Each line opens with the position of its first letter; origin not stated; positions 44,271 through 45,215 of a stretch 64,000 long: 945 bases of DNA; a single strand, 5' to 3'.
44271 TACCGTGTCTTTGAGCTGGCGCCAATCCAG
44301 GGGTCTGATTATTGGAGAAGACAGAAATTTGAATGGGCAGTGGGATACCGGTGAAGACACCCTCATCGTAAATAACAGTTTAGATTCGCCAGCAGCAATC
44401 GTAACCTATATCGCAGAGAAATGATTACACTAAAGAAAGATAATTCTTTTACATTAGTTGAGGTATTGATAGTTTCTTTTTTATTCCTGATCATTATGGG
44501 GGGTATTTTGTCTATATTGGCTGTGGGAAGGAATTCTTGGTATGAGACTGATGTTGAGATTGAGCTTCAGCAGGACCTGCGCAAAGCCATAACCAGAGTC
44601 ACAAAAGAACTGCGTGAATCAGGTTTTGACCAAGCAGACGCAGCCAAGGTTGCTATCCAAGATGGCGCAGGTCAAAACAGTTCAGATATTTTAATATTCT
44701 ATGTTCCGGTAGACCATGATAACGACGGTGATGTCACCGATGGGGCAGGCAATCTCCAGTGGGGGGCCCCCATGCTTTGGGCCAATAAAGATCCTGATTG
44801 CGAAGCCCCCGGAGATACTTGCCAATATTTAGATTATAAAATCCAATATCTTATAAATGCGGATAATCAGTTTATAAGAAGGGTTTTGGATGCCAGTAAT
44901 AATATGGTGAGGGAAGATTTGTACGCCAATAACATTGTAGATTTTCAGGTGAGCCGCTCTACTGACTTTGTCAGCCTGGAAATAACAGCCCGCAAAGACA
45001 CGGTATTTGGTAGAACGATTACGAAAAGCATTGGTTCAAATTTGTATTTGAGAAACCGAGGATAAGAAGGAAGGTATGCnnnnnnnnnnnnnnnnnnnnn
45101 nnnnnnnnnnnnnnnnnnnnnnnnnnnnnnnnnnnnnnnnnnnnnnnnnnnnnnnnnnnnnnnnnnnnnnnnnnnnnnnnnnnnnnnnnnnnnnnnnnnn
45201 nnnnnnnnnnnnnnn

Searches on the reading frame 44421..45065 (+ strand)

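Call 5: search_protein_families(library=pfam, proteins=[window:44421-45065:+], max_evalue=0.01)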
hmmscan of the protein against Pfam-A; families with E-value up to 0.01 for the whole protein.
window:44421-45065:+ (214 aa): 1 family
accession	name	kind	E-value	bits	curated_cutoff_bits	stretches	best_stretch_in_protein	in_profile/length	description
PF07963.17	N_methyl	-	7.4e-05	22.6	21.2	1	5-30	2-27/27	Prokaryotic N-terminal methylation motif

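Call 6: search_protein_families(library=ncbifam, proteins=[window:44421-45065:+], max_evalue=0.01)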
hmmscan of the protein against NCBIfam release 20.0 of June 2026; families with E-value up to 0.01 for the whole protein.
window:44421-45065:+ (214 aa): 4 families
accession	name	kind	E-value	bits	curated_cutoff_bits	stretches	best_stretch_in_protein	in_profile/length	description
NF041013.1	T4P_ComGE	equivalog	0.0004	20.4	49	1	6-65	2-61/83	competence type IV pilus minor pilin ComGE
NF007848.0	PRK10557.1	equivalog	0.00052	19.4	120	1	5-74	8-77/192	prepilin peptidase-dependent protein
TIGR02599.1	TIGR02599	subfamily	0.0022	17.3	256.5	1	9-77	1-69/361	Verru_Chthon cassette protein C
NF041002.1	pilin_ComGF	equivalog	0.0083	16.4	80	0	8-79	2-70/139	competence type IV pilus minor pilin ComGF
